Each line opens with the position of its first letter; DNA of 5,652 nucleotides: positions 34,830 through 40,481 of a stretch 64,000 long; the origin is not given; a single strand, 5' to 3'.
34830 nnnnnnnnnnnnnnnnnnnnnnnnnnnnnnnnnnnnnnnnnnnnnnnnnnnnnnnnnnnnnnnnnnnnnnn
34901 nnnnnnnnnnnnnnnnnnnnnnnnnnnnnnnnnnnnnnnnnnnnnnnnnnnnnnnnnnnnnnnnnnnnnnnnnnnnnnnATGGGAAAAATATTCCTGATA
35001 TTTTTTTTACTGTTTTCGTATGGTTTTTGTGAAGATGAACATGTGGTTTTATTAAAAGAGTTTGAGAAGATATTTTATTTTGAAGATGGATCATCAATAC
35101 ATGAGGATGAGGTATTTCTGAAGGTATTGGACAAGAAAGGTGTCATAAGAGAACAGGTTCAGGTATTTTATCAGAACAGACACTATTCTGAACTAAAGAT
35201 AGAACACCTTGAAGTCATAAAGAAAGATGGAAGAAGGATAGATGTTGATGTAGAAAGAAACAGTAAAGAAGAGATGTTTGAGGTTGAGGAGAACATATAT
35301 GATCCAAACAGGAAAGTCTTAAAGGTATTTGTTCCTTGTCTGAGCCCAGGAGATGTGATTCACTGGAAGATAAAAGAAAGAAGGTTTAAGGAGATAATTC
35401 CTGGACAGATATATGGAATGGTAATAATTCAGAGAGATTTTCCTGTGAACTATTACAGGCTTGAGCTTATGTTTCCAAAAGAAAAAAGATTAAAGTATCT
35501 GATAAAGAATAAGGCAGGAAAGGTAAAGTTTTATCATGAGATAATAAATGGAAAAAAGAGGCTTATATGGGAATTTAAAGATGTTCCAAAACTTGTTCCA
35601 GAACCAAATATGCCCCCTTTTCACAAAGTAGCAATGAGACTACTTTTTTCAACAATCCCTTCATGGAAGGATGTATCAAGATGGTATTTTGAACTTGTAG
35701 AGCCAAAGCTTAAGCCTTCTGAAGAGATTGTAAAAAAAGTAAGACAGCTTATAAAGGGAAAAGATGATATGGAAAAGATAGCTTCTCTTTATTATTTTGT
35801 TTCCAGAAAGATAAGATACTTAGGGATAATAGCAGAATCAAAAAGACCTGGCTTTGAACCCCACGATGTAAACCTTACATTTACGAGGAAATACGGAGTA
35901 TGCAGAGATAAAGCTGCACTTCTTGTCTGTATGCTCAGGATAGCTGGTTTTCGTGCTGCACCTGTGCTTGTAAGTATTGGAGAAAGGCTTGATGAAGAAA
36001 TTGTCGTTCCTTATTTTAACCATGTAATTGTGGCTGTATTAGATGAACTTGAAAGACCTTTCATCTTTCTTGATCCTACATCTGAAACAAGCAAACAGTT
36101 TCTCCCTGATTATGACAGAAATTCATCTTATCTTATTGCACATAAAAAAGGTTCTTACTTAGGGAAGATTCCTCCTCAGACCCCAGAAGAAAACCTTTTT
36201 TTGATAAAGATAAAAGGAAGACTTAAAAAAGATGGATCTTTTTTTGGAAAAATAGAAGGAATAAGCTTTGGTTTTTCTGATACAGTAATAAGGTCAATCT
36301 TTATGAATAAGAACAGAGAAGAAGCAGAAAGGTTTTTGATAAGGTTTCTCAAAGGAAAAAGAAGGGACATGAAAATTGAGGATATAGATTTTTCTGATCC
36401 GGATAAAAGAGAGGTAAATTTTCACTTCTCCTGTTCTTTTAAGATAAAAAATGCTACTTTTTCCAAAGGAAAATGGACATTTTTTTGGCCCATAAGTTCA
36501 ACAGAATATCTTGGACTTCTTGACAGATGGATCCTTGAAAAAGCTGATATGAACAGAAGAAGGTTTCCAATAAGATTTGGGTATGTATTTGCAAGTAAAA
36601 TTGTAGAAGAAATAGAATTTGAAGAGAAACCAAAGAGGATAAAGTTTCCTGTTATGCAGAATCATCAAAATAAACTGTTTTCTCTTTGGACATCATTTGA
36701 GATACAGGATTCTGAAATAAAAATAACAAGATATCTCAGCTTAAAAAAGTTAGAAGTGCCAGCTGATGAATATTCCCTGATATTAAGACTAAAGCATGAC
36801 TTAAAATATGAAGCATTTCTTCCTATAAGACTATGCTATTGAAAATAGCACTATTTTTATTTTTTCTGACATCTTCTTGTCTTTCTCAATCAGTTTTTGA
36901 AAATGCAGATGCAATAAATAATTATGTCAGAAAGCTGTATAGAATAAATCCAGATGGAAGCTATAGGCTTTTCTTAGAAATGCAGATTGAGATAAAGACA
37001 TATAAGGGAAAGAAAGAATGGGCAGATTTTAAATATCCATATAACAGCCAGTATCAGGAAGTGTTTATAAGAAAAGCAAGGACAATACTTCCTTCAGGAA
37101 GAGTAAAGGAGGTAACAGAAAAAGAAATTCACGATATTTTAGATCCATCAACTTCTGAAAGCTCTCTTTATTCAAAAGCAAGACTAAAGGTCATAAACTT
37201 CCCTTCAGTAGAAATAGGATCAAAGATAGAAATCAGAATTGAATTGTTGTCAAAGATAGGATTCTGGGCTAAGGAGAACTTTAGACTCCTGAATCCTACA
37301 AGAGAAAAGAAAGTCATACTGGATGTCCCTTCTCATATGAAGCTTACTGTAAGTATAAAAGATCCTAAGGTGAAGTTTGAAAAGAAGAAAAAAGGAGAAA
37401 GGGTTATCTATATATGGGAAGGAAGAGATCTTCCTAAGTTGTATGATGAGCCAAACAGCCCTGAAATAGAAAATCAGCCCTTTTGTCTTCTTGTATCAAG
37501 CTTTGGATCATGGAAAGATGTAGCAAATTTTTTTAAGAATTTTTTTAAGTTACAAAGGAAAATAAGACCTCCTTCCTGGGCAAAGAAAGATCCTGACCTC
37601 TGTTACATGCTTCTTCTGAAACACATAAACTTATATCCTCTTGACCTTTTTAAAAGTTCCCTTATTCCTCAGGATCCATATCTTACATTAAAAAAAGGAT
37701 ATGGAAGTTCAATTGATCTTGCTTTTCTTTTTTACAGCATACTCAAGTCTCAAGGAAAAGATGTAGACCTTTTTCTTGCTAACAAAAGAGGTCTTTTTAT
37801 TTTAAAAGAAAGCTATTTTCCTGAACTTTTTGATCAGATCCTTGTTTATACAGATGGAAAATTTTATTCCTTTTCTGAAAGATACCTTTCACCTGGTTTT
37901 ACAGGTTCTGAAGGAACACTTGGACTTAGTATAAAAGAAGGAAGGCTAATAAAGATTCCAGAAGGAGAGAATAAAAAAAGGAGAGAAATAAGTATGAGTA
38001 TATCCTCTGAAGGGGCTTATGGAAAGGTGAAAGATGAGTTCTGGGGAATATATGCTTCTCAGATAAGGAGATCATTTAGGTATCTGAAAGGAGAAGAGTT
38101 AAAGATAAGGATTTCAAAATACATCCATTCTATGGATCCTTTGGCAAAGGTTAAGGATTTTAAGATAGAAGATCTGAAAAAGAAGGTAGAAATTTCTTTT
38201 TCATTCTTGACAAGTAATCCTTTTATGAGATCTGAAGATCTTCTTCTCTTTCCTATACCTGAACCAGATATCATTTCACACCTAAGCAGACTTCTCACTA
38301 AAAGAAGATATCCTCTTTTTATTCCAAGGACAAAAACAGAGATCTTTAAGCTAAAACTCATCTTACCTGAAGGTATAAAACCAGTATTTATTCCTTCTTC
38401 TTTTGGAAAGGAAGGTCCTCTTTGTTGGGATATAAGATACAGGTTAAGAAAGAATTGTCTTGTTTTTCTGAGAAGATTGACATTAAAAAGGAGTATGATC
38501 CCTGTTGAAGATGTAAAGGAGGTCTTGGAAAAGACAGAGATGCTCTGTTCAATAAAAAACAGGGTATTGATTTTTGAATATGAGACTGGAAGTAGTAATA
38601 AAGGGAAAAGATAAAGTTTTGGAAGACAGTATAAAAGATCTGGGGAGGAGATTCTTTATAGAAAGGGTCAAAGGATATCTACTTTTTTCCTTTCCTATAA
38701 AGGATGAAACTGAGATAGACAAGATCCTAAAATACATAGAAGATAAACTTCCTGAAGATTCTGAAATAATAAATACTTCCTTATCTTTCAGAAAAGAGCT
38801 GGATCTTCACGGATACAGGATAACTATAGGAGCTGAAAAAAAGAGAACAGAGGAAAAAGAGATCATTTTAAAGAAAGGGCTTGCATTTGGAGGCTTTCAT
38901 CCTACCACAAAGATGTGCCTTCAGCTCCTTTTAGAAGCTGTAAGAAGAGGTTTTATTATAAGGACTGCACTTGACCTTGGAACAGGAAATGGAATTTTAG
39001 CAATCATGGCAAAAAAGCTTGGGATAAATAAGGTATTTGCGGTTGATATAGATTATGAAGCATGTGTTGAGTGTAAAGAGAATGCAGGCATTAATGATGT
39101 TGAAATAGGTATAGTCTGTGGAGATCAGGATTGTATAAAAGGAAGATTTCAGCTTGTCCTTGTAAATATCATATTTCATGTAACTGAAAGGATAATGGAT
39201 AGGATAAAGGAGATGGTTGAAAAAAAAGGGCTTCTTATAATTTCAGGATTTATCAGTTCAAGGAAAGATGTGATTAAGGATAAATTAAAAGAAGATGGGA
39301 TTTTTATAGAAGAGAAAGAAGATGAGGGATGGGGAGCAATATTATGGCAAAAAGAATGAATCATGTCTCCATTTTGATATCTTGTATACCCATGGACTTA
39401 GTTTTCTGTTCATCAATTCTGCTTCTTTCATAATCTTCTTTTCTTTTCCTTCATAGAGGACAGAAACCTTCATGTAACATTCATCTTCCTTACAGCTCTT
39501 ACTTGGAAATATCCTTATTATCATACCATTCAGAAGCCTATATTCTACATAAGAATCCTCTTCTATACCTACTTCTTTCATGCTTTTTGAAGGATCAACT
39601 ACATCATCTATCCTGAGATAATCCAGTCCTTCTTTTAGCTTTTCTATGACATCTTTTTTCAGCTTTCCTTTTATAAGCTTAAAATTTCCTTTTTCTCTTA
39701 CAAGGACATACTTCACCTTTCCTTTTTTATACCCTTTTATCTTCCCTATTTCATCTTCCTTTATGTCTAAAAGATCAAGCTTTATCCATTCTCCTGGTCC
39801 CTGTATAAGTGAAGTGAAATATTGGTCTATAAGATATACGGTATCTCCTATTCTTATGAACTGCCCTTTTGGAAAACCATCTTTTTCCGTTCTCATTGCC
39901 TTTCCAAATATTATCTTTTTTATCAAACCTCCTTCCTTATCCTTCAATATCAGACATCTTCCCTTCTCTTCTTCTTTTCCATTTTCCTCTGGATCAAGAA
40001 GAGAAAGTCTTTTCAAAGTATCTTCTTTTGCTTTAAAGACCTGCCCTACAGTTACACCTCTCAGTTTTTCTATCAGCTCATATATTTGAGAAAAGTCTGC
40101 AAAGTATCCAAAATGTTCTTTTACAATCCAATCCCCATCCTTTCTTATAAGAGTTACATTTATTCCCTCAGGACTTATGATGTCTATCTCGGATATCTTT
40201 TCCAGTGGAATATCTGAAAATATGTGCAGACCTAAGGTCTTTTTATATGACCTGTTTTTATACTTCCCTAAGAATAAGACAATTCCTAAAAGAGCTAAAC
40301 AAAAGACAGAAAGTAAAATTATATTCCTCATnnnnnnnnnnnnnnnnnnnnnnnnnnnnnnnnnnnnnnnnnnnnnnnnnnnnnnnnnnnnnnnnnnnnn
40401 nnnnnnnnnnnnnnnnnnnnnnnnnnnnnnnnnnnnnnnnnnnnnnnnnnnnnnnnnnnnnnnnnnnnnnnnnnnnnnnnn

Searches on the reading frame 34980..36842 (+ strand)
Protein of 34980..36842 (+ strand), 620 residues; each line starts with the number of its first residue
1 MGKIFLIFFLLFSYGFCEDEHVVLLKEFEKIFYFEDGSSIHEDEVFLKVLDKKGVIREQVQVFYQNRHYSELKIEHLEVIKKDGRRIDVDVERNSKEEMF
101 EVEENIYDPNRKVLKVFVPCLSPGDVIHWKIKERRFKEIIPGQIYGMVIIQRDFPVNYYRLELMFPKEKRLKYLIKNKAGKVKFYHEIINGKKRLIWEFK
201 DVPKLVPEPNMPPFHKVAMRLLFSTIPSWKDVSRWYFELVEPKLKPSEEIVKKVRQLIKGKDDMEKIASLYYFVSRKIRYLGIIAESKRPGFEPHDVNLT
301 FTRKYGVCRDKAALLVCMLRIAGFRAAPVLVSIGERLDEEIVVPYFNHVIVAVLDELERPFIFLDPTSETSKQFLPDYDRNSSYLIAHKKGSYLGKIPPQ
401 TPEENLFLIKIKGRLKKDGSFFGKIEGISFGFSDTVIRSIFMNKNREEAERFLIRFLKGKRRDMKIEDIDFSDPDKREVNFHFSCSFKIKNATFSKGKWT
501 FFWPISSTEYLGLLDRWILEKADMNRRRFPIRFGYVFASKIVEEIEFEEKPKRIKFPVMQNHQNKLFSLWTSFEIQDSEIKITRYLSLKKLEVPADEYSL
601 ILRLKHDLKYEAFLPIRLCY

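Call 79: search_protein_families(library=pfam, proteins=[window:34980-36842:+], max_evalue=0.00001)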
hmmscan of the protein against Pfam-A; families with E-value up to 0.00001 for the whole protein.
window:34980-36842:+ (620 aa): 2 families
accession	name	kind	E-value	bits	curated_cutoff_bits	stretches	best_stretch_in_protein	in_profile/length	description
PF12969.12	DUF3857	-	4.3e-19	69.6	24.6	1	36-204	2-168/170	Domain of Unknown Function with PDB structure (DUF3857)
PF01841.26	Transglut_core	-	1.9e-08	35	23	1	259-353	10-96/108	Transglutaminase-like superfamily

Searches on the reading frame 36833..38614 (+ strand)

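Call 79: search_protein_families(library=pfam, proteins=[window:36833-38614:+], max_evalue=0.00001)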
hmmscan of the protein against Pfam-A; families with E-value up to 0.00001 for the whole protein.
window:36833-38614:+ (593 aa): 1 family
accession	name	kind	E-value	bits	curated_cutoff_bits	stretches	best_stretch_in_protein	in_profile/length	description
PF12969.12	DUF3857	-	1.9e-29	103.3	24.6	1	40-202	1-168/170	Domain of Unknown Function with PDB structure (DUF3857)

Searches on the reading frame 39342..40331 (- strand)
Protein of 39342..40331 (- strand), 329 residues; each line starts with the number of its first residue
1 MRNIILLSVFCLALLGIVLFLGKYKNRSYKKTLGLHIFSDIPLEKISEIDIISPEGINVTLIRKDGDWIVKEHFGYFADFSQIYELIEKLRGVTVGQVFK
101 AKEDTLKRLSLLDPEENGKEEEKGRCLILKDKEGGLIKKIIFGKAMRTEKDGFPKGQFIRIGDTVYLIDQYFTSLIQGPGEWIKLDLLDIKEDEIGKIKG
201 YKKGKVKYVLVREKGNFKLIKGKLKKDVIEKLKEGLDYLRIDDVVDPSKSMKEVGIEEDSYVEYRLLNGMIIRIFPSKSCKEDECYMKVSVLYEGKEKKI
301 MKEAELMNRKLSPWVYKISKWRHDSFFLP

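Call 80: search_protein_families(library=pfam, proteins=[window:39342-40331:-], max_evalue=0.00001)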
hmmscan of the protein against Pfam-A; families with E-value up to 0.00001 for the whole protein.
window:39342-40331:- (329 aa): 1 family
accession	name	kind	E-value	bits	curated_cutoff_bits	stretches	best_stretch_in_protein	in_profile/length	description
PF14238.11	DUF4340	-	6.6e-15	56.2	25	1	68-254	1-178/183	Domain of unknown function (DUF4340)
